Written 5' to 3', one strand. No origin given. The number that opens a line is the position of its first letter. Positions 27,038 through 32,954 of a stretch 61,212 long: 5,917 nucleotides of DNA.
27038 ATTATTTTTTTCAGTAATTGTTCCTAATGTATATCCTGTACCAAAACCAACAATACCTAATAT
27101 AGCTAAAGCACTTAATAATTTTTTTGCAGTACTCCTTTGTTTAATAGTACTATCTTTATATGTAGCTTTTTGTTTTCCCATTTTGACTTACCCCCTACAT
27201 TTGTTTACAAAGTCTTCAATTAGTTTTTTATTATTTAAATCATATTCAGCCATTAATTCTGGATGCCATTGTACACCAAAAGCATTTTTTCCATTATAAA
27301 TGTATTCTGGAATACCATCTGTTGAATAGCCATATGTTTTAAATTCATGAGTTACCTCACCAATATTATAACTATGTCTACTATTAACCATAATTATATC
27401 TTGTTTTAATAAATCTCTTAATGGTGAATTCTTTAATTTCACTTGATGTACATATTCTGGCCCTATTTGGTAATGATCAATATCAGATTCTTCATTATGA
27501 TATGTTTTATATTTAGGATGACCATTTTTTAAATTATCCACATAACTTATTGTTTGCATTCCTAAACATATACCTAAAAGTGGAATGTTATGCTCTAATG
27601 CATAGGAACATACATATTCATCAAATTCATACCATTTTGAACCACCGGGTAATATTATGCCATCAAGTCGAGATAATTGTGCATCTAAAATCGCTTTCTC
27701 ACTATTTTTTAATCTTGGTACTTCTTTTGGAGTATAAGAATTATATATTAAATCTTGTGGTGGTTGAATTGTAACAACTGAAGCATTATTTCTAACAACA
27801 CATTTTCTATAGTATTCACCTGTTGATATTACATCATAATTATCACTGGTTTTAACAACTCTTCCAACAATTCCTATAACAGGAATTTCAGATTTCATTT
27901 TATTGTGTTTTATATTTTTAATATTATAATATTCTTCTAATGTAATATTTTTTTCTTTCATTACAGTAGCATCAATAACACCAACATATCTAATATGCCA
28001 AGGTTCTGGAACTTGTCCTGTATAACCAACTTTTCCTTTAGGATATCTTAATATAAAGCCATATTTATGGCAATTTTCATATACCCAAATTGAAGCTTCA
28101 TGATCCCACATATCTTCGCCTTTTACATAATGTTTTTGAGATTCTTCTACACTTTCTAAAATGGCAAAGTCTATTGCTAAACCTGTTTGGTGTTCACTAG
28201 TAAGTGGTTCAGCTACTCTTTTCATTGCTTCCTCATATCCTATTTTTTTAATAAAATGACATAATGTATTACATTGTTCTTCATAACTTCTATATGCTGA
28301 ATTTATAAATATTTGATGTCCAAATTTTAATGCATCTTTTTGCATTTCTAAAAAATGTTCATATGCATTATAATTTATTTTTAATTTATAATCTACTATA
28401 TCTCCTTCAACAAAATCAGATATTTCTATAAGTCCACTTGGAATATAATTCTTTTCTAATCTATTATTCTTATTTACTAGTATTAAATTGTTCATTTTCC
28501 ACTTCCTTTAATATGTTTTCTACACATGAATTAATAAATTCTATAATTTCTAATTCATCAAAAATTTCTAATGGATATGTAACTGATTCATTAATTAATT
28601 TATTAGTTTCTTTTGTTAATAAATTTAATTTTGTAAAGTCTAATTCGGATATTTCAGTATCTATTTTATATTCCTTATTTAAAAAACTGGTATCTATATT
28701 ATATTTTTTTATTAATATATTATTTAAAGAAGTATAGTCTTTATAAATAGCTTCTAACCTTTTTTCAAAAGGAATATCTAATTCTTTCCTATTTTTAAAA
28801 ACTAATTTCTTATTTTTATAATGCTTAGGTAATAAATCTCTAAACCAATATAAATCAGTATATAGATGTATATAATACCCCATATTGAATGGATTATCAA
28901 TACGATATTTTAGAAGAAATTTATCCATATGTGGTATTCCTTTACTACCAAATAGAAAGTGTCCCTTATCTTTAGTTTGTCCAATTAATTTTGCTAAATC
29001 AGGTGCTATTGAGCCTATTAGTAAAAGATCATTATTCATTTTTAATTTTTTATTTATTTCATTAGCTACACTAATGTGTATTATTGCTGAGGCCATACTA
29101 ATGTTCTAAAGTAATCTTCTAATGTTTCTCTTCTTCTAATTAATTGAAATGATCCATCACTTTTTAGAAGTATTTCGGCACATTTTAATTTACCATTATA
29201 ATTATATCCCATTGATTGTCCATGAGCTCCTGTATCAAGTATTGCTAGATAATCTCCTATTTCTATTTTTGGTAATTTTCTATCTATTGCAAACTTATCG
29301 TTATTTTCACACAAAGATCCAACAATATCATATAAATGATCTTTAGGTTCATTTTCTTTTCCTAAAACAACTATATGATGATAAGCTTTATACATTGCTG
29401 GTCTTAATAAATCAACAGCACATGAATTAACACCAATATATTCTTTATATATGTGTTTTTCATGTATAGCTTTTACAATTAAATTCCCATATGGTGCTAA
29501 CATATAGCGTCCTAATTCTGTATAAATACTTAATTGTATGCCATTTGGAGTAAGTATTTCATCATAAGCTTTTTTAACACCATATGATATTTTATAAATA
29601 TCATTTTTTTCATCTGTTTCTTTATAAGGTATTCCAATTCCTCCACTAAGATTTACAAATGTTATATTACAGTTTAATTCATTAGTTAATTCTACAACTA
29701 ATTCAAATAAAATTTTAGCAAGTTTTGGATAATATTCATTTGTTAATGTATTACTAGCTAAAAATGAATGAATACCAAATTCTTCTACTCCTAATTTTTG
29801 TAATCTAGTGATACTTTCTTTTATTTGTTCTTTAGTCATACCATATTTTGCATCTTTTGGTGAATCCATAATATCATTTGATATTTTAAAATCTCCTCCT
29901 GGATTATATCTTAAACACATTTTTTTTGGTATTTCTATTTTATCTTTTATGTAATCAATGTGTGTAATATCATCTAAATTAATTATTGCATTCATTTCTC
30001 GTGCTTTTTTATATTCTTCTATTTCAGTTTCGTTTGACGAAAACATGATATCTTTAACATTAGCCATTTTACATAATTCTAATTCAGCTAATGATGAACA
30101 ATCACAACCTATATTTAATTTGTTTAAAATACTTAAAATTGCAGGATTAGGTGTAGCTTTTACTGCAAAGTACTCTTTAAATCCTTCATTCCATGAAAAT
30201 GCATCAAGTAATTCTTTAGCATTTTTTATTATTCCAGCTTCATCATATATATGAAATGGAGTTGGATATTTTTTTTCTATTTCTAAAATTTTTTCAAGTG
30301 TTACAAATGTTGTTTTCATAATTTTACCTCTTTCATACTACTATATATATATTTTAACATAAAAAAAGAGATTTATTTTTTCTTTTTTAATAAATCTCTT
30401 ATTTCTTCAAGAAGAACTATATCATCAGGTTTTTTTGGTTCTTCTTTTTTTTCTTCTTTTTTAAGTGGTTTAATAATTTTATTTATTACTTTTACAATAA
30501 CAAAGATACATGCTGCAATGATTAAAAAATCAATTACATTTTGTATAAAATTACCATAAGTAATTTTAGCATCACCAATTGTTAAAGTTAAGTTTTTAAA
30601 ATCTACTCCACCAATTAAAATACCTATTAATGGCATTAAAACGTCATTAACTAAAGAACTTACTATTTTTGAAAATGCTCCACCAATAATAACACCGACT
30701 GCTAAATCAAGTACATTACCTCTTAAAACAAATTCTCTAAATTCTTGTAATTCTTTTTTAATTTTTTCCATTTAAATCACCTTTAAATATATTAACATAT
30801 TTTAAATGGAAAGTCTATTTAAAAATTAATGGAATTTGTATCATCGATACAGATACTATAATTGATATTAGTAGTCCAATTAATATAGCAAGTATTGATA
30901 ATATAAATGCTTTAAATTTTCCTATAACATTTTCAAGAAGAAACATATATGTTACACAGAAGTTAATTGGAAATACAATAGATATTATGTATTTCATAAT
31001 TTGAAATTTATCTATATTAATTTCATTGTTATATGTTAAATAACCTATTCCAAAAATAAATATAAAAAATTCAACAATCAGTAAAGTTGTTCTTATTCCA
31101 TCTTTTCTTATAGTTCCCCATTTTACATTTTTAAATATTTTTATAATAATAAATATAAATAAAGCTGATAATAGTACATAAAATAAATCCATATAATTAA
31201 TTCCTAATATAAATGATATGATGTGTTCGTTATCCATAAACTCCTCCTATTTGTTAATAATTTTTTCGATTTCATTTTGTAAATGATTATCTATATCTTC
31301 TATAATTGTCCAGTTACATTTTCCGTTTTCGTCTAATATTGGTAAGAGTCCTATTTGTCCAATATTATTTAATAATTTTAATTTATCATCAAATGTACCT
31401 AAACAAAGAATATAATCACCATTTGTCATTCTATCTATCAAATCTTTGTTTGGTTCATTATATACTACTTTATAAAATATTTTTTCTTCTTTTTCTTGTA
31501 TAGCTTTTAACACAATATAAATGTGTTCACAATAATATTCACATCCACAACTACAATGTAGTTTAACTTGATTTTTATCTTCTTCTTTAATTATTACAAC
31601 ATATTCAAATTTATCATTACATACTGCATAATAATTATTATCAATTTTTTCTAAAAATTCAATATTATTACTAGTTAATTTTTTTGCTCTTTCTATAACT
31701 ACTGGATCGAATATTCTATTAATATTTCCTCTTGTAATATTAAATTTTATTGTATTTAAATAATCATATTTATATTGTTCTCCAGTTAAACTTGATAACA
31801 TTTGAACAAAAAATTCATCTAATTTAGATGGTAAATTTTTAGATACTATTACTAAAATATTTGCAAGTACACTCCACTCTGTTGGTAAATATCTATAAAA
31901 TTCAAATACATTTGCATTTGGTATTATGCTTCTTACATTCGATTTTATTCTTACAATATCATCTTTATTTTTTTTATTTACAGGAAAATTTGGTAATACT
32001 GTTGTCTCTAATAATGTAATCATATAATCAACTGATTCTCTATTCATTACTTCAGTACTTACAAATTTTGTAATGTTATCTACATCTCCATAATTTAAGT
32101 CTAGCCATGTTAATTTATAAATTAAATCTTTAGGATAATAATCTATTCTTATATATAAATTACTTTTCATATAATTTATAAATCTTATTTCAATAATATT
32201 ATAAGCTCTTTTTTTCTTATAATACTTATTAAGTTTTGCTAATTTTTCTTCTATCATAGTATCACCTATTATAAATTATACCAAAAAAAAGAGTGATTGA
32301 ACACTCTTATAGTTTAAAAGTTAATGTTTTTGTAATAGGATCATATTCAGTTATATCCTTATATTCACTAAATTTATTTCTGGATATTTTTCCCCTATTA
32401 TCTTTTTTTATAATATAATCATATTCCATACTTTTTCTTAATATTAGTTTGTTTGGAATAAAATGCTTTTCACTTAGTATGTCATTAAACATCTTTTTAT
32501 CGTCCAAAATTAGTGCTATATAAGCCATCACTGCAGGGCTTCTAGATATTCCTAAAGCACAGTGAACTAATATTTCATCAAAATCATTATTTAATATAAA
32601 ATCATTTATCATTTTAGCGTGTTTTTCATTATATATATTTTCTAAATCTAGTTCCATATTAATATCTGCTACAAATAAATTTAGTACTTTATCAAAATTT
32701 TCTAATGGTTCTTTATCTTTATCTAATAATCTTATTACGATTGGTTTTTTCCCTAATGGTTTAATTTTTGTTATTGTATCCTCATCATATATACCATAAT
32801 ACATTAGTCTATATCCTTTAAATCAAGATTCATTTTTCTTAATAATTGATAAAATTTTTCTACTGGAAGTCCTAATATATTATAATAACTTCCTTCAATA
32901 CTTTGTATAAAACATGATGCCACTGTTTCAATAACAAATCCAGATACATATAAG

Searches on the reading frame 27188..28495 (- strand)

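Call 54: search_protein_families(library=pfam, proteins=[window:27188-28495:-], max_evalue=0.000001)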
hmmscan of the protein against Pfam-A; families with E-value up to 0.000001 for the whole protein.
window:27188-28495:- (435 aa): 3 families
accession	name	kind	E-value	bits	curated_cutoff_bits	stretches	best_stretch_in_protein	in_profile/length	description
PF02557.22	VanY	-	2.4e-28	99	25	1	39-172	3-131/132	D-alanyl-D-alanine carboxypeptidase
PF00117.34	GATase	-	1.9e-18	67.2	22.8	1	264-429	31-186/190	Glutamine amidotransferase class-I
PF07722.19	Peptidase_C26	-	4.3e-18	66.3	20.5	1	295-413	97-219/219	Peptidase C26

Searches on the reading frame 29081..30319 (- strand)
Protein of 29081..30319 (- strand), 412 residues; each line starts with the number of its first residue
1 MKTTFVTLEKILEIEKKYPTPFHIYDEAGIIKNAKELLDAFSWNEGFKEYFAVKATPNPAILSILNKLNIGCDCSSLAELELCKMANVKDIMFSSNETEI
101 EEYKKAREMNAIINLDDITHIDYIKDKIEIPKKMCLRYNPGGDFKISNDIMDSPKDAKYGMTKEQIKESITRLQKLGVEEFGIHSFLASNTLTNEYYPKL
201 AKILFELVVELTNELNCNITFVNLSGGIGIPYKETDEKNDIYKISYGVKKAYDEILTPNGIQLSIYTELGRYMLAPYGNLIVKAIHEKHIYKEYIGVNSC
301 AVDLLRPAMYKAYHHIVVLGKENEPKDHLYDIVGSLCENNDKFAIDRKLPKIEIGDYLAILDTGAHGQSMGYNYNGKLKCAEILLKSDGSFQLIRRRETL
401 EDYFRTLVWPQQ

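Call 54: search_protein_families(library=pfam, proteins=[window:29081-30319:-], max_evalue=0.000001)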
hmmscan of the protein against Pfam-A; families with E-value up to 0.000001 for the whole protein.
window:29081-30319:- (412 aa): 2 families
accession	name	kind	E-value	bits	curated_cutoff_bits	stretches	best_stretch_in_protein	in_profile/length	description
PF02784.22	Orn_Arg_deC_N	-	6.4e-25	88.4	23.4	1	30-274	4-246/247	Pyridoxal-dependent decarboxylase, pyridoxal binding domain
PF00278.28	Orn_DAP_Arg_deC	-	6.5e-17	62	23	1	276-364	6-95/95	Pyridoxal-dependent decarboxylase, C-terminal sheet domain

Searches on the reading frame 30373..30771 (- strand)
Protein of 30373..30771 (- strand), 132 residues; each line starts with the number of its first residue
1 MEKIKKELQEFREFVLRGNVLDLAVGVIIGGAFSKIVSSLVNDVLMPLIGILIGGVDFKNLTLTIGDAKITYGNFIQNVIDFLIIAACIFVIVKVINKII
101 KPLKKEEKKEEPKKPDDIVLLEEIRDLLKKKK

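Call 54: search_protein_families(library=pfam, proteins=[window:30373-30771:-], max_evalue=0.000001)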
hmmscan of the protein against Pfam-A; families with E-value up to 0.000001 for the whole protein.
window:30373-30771:- (132 aa): 1 family
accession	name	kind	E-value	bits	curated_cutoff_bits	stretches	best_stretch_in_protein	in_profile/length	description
PF01741.23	MscL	-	1.4e-45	155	27.4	1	8-129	2-123/123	Large-conductance mechanosensitive channel, MscL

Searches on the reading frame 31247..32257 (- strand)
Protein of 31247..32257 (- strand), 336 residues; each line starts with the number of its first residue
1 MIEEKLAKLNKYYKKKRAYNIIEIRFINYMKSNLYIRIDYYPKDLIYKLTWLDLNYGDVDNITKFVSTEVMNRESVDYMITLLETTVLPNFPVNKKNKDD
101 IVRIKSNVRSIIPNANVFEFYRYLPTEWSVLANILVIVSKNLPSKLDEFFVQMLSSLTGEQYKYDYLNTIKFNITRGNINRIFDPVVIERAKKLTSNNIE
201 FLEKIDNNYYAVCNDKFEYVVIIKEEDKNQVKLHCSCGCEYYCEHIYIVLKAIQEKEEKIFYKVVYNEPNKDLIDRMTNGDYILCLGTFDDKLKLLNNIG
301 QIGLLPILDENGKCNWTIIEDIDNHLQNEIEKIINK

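Call 55: search_protein_families(library=pfam, proteins=[window:31247-32257:-], max_evalue=0.000001)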
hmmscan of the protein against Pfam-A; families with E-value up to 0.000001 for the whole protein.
window:31247-32257:- (336 aa): 0 families

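Call 56: search_protein_families(library=pfam, proteins=[window:31247-32257:-], max_evalue=0.01)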
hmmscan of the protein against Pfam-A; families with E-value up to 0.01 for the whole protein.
window:31247-32257:- (336 aa): 1 family
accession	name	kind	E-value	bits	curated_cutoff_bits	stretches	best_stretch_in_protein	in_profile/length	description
PF04434.22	SWIM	-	0.0014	18.6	19.6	1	219-252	1-36/38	SWIM zinc finger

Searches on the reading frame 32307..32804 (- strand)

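Call 55: search_protein_families(library=pfam, proteins=[window:32307-32804:-], max_evalue=0.000001)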
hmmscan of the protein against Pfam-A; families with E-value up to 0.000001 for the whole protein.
window:32307-32804:- (165 aa): 0 families

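Call 56: search_protein_families(library=pfam, proteins=[window:32307-32804:-], max_evalue=0.01)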
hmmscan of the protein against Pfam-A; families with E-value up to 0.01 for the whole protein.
window:32307-32804:- (165 aa): 1 family
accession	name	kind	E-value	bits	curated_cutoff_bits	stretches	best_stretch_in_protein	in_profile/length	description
PF00782.25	DSPc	-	1.8e-06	28.2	33.5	1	60-96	60-95/133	Dual specificity phosphatase, catalytic domain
